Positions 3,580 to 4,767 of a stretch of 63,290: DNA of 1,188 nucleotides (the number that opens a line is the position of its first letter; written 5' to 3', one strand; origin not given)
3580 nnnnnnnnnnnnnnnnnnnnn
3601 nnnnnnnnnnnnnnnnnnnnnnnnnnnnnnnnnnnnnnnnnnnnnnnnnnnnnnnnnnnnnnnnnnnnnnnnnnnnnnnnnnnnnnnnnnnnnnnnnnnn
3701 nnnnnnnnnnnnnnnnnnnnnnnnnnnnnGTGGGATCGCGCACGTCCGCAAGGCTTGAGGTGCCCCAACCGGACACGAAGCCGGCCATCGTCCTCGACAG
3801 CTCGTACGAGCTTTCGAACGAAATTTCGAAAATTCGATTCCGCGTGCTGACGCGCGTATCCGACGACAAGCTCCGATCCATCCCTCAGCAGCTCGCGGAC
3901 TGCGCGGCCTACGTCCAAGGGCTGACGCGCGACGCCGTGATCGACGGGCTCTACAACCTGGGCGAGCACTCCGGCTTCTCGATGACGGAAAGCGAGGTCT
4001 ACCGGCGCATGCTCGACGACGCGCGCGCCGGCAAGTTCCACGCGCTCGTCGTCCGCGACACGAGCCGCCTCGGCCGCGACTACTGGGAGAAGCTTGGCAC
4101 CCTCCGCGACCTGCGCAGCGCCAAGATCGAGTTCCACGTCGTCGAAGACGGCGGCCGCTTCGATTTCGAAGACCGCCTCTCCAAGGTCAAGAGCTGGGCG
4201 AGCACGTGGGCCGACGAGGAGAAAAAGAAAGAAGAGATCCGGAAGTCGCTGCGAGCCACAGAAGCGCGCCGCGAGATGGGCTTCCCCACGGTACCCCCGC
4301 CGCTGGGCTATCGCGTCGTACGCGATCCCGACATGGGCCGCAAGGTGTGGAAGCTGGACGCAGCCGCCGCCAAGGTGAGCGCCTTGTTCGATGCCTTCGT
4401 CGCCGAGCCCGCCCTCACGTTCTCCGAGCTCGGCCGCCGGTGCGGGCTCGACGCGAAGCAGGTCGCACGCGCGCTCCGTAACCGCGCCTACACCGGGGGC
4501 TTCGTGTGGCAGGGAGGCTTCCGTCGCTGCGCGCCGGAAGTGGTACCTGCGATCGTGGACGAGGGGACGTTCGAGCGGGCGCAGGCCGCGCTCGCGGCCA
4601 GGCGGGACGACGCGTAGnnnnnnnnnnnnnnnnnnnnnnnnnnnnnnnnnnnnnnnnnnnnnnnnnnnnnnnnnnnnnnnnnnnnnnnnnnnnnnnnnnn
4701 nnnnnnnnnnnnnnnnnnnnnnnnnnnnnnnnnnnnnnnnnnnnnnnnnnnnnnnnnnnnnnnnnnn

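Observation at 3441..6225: Tandem duplicated module: [small DNA-binding protein + truncated large-serine-recombinase-like gene] x2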

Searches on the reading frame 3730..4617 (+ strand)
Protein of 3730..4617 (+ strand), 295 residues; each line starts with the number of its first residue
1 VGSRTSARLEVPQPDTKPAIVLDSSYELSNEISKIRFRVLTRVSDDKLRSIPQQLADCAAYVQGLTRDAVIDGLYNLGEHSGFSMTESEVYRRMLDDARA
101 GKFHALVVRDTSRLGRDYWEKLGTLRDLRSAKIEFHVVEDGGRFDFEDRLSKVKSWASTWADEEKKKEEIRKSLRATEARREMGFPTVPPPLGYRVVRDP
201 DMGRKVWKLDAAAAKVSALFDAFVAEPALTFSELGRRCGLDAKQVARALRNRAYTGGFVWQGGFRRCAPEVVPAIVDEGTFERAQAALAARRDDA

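Call 3: search_protein_families(library=pfam, proteins=[window:3730-4617:+], max_evalue=0.1)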
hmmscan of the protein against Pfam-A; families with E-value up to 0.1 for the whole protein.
window:3730-4617:+ (295 aa): 3 families
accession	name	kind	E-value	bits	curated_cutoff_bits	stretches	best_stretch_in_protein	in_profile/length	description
PF00239.26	Resolvase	-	8.3e-12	45.9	23.3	1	41-165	5-124/145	Resolvase, N terminal domain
PF07508.19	Recombinase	-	1.8e-05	25.4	21.1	1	242-290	42-101/102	Recombinase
PF13404.12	HTH_AsnC-type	-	0.061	13.6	27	0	225-247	14-36/42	AsnC-type helix-turn-helix domain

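Call 11: find_homologous_proteins(query=window:3760-4617:+, max_evalue=0.001)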
Query window:3760-4617:+ (285 aa): 72 proteins with E <= 0.001 among 8000 candidates.
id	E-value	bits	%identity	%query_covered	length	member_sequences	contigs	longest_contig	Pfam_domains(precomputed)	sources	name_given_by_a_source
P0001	2.3e-186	635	100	100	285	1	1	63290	PF00239.27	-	-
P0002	1.0e-123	430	69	95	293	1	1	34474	PF00239.27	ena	-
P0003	8.2e-122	424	68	99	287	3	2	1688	PF00239.27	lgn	-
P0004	8.9e-122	424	67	99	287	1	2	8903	PF00239.27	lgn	-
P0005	1.5e-119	416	68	99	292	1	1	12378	PF07508.20,PF00239.27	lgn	-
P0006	3.8e-119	415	74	88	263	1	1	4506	PF00239.27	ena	-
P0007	2.2e-118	412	70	92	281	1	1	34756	PF00239.27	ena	-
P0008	1.3e-117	410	66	97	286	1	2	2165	PF00239.27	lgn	-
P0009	1.8e-117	409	69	96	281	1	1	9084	PF07508.20,PF00239.27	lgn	-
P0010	2.2e-117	409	67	98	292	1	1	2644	PF07508.20,PF00239.27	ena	-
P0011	3.9e-117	408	72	89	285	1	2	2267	PF00239.27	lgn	-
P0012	5.0e-117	408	70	96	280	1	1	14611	PF07508.20,PF00239.27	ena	-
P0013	7.1e-117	407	71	93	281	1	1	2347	PF00239.27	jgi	jgi:DNA invertase Pin-like site-specific DNA recombinase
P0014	6.5e-116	404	73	88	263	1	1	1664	PF00239.27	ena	-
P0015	4.1e-115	402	68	96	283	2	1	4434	PF07508.20,PF00239.27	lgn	-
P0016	5.9e-115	401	64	99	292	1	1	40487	PF07508.20,PF00239.27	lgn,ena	-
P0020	3.0e-114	399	72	88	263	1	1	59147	PF00239.27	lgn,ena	-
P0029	4.6e-112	392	64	99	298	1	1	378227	PF00239.27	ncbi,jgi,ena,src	-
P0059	1.8e-81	291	54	89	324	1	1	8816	PF07508.20,PF00239.27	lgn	-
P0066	3.6e-77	277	61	71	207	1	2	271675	PF00239.27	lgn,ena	-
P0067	2.7e-75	271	49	95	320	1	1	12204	PF07508.20,PF00239.27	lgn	-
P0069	5.0e-67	244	49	89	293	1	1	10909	PF07508.20,PF00239.27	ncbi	ncbi:MAG: recombinase family protein [Thermoplasmatota archaeon]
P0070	7.8e-66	240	48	89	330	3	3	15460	PF07508.20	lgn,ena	-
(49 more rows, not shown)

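Call 12: find_encoding_contigs(protein=P0029, flank=10000, max_places=3)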
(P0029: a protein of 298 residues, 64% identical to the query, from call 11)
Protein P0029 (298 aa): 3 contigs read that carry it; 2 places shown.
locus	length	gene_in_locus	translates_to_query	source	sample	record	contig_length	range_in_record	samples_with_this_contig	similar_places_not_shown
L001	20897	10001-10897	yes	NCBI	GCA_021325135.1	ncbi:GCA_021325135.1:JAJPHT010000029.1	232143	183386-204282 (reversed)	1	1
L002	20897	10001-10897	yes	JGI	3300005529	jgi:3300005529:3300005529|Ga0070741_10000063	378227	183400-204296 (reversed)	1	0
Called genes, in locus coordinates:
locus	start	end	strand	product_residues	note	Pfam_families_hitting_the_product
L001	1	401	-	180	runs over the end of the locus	-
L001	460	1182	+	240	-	PF02633:Creatininase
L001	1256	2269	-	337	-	PF04981:NMD3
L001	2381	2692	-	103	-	PF04242:DUF424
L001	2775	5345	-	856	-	PF00270:DEAD, PF04851:ResIII (weak), PF00271:Helicase_C, PF19306:WHD_Lhr, PF08494:DEAD_assoc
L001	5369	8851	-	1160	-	PF18911:PKD_4, PF00801:PKD, PF00801:PKD, PF18911:PKD_4, PF00801:PKD, PF18911:PKD_4, PF00801:PKD, PF18911:PKD_4, +6 more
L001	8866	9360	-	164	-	-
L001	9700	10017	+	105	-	PF04014:MazE_antitoxin (faint)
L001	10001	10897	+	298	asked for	PF00239:Resolvase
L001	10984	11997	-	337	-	PF00239:Resolvase, PF07508:Recombinase (weak)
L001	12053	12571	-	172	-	-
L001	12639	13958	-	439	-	PF01142:TruD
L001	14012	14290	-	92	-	PF13656:RNA_pol_L_2, PF01193:RNA_pol_L (weak)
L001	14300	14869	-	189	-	PF14382:ECR1_N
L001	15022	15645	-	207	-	PF13489:Methyltransf_23 (faint), PF05175:MTS, PF06325:PrmA, PF13847:Methyltransf_31, PF08241:Methyltransf_11 (weak), PF13649:Methyltransf_25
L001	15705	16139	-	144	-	-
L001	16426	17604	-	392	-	PF00226:DnaJ, PF01556:DnaJ_C, PF00684:DnaJ_CXXCXGXG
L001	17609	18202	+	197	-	-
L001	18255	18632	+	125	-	-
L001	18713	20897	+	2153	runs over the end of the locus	PF00082:Peptidase_S8, PF00041:fn3 (faint), PF19077:Big_13 (faint), PF17957:Big_7 (faint)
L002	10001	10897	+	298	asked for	PF00239:Resolvase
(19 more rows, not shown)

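Call 13: find_encoding_contigs(protein=P0020, flank=10000, max_places=3)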
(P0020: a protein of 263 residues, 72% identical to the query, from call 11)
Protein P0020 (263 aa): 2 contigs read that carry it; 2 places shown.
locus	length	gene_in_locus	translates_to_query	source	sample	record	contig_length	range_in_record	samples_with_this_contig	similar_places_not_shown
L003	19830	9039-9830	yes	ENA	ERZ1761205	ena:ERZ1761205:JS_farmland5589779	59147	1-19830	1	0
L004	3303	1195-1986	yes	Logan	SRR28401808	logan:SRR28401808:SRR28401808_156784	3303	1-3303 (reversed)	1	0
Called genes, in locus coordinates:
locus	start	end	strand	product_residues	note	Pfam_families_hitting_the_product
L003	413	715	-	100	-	PF04242:DUF424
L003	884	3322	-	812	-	PF00270:DEAD, PF04851:ResIII (weak), PF00271:Helicase_C, PF19306:WHD_Lhr, PF08494:DEAD_assoc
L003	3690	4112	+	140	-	-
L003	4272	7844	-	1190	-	PF10648:Gmad2 (faint), PF17957:Big_7 (faint), PF00801:PKD, PF18911:PKD_4, PF00801:PKD (weak), PF18911:PKD_4, PF00801:PKD, PF18911:PKD_4, +1 more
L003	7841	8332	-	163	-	-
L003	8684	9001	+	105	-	-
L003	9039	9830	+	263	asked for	PF00239:Resolvase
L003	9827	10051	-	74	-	-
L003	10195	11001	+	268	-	PF02567:PhzC-PhzF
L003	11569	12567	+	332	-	PF00239:Resolvase (weak)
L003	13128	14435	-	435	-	PF01142:TruD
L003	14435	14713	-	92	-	PF13656:RNA_pol_L_2, PF01193:RNA_pol_L (weak)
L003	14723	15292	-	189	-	PF14382:ECR1_N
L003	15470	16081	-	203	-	PF03602:Cons_hypoth95 (weak), PF05175:MTS, PF01170:UPF0020 (faint), PF06325:PrmA, PF13847:Methyltransf_31, PF13649:Methyltransf_25, PF08241:Methyltransf_11 (weak), PF08242:Methyltransf_12 (weak)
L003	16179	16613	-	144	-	-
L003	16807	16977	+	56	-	-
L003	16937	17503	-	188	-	-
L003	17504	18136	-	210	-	PF01066:CDP-OH_P_transf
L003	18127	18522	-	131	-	PF13238:AAA_18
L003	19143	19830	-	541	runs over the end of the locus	PF06418:CTP_synth_N, PF00117:GATase, PF07722:Peptidase_C26 (faint)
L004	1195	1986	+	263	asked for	PF00239:Resolvase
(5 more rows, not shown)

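Call 14: find_encoding_contigs(protein=P0016, flank=10000, max_places=3)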
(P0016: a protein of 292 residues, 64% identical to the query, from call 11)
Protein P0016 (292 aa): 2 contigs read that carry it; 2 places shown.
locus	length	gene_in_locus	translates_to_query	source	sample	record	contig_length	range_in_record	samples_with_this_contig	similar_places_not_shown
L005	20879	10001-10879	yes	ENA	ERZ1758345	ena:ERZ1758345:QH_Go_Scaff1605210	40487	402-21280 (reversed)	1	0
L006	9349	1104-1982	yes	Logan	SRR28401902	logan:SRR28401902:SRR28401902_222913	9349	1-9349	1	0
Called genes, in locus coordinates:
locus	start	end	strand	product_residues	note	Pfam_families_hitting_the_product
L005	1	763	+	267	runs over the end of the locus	PF02633:Creatininase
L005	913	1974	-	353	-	PF04981:NMD3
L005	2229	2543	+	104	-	PF04242:DUF424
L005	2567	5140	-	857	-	PF00270:DEAD, PF04851:ResIII (weak), PF00271:Helicase_C, PF19306:WHD_Lhr, PF08494:DEAD_assoc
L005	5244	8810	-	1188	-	PF00801:PKD, PF18911:PKD_4, PF00801:PKD, PF18911:PKD_4, PF00801:PKD, PF18911:PKD_4, PF00801:PKD, PF18911:PKD_4, +4 more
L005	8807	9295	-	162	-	-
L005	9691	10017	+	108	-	PF04014:MazE_antitoxin (faint)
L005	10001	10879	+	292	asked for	PF00239:Resolvase, PF07508:Recombinase (weak)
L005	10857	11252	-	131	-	PF07381:EarA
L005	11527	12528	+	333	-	PF00239:Resolvase (weak), PF07508:Recombinase (weak)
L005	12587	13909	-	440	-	PF01142:TruD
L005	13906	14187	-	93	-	PF13656:RNA_pol_L_2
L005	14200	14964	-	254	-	PF14382:ECR1_N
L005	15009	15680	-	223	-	PF05175:MTS, PF01170:UPF0020 (faint), PF06325:PrmA, PF13847:Methyltransf_31, PF08241:Methyltransf_11, PF08242:Methyltransf_12 (faint), PF13649:Methyltransf_25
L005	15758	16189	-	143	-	-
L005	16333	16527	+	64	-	-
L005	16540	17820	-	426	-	PF01590:GAF, PF13185:GAF_2, PF13492:GAF_3, PF00989:PAS, PF08448:PAS_4, PF13426:PAS_9, PF08447:PAS_3, PF02830:V4R, +1 more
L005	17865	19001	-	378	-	PF00226:DnaJ, PF01556:DnaJ_C, PF00684:DnaJ_CXXCXGXG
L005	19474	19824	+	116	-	-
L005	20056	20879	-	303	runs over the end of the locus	-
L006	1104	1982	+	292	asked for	PF00239:Resolvase, PF07508:Recombinase (weak)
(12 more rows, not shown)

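Call 16: find_encoding_contigs(protein=P0007, flank=10000, max_places=2)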
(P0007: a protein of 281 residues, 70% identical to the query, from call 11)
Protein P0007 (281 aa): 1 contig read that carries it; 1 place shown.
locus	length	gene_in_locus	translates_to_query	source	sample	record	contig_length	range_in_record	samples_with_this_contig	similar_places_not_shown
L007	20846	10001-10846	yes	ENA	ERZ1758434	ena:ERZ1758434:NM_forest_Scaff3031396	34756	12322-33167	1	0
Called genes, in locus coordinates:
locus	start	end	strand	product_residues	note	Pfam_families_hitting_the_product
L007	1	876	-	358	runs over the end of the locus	PF04981:NMD3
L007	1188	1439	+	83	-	-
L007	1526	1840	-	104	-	PF04242:DUF424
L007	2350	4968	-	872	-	PF00270:DEAD, PF00271:Helicase_C, PF19306:WHD_Lhr, PF08494:DEAD_assoc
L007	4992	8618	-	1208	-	PF18911:PKD_4, PF00801:PKD, PF00801:PKD, PF18911:PKD_4, PF00801:PKD, PF18911:PKD_4, PF00801:PKD, PF18911:PKD_4, +6 more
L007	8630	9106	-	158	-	-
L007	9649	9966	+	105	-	PF15937:PrlF_antitoxin (faint)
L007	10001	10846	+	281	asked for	PF00239:Resolvase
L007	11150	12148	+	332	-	PF00239:Resolvase, PF07508:Recombinase (faint)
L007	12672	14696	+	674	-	-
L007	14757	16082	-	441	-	PF01142:TruD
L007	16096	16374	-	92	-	PF13656:RNA_pol_L_2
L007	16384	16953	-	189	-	PF14382:ECR1_N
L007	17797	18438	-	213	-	PF01170:UPF0020 (weak), PF13489:Methyltransf_23 (weak), PF05175:MTS, PF06325:PrmA, PF13847:Methyltransf_31, PF08241:Methyltransf_11 (weak), PF13649:Methyltransf_25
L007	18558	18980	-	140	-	-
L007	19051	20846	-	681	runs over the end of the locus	PF00723:Glyco_hydro_15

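Call 17: find_encoding_contigs(protein=P0002, flank=10000, max_places=2)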
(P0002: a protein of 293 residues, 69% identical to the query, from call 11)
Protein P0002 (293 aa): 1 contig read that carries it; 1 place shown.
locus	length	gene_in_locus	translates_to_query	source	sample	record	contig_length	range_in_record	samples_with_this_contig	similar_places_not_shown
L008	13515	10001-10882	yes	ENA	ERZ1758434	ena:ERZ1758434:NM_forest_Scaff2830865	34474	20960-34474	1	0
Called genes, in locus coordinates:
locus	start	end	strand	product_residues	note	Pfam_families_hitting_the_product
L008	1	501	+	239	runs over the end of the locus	PF02633:Creatininase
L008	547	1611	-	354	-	PF04981:NMD3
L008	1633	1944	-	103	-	PF04242:DUF424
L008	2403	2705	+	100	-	-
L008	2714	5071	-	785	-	PF00270:DEAD, PF00271:Helicase_C, PF19306:WHD_Lhr, PF08494:DEAD_assoc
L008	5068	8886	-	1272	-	PF17957:Big_7 (faint), PF06832:BiPBP_C (weak), PF00801:PKD, PF18911:PKD_4, PF00801:PKD, PF18911:PKD_4, PF00801:PKD, PF18911:PKD_4, +3 more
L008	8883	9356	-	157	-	-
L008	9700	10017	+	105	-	PF04014:MazE_antitoxin (faint)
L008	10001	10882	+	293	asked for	PF00239:Resolvase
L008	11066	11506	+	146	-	-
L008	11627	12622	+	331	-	PF00239:Resolvase, PF07508:Recombinase (weak)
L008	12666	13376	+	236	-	-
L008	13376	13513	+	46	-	?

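Call 18: find_encoding_contigs(protein=P0066, flank=10000, max_places=2)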
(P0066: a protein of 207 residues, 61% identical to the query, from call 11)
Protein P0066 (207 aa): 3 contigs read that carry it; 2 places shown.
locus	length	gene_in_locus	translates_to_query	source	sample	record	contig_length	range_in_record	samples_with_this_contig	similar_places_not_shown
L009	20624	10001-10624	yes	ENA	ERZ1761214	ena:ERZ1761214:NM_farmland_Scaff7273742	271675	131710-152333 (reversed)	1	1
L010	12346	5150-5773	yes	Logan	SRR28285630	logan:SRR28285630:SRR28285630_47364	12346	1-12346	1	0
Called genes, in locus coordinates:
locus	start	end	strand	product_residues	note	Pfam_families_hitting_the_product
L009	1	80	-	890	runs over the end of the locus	PF01391:Collagen, PF13884:Peptidase_S74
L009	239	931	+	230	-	PF02633:Creatininase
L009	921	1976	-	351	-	PF04981:NMD3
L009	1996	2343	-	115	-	PF04242:DUF424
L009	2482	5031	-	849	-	PF04851:ResIII (weak), PF00270:DEAD, PF00271:Helicase_C, PF19306:WHD_Lhr, PF08494:DEAD_assoc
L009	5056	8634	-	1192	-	PF06832:BiPBP_C (weak), PF18911:PKD_4, PF00801:PKD, PF18911:PKD_4, PF00801:PKD, PF18911:PKD_4, PF00801:PKD, PF18911:PKD_4, +2 more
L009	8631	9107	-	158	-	-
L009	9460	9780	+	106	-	PF04014:MazE_antitoxin (faint)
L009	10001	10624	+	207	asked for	PF00239:Resolvase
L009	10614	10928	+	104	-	-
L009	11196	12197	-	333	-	PF00239:Resolvase, PF07508:Recombinase (weak)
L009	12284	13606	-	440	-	PF01142:TruD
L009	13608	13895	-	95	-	PF13656:RNA_pol_L_2, PF01193:RNA_pol_L (weak)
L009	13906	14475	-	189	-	PF14382:ECR1_N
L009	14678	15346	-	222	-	PF05175:MTS, PF06325:PrmA, PF13847:Methyltransf_31, PF08241:Methyltransf_11 (weak), PF13649:Methyltransf_25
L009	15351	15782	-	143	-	-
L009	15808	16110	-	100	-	-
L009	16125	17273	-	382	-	PF00226:DnaJ, PF01556:DnaJ_C, PF00684:DnaJ_CXXCXGXG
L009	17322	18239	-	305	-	-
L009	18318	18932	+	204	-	-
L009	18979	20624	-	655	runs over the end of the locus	PF00012:HSP70, PF06723:MreB_Mbl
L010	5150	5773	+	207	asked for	PF00239:Resolvase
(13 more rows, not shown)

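Call 32: search_solved_structures(query=window:3760-4617:+, max_evalue=0.01, show_alignments=3)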
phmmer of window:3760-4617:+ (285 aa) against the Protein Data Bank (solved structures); distinct sequences matched with E-value up to 0.01: 0.

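Call 35: search_solved_structures(query=A2, max_evalue=0.01, show_alignments=2)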
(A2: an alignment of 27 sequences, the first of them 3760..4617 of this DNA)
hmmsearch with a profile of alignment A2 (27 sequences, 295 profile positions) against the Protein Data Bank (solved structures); distinct sequences matched with E-value up to 0.01: 5.
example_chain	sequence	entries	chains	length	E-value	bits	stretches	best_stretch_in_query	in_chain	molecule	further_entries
3bvp_A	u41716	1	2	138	0.00047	22.5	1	36-127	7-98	TP901-1 Integrase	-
3g13_A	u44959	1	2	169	0.00056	22.2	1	40-133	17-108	Putative conjugative transposon recombinase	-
2mhc_A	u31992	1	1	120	0.00073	21.8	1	39-117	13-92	TnpX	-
9dxh_A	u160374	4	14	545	0.00091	21.5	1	78-143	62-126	Resolvase homolog YokA | Site-specific recombinase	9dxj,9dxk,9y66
9dxd_A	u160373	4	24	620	0.0013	21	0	78-143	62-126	Resolvase homolog YokA,SPbeta prophage-derived uncharacterized protein YotN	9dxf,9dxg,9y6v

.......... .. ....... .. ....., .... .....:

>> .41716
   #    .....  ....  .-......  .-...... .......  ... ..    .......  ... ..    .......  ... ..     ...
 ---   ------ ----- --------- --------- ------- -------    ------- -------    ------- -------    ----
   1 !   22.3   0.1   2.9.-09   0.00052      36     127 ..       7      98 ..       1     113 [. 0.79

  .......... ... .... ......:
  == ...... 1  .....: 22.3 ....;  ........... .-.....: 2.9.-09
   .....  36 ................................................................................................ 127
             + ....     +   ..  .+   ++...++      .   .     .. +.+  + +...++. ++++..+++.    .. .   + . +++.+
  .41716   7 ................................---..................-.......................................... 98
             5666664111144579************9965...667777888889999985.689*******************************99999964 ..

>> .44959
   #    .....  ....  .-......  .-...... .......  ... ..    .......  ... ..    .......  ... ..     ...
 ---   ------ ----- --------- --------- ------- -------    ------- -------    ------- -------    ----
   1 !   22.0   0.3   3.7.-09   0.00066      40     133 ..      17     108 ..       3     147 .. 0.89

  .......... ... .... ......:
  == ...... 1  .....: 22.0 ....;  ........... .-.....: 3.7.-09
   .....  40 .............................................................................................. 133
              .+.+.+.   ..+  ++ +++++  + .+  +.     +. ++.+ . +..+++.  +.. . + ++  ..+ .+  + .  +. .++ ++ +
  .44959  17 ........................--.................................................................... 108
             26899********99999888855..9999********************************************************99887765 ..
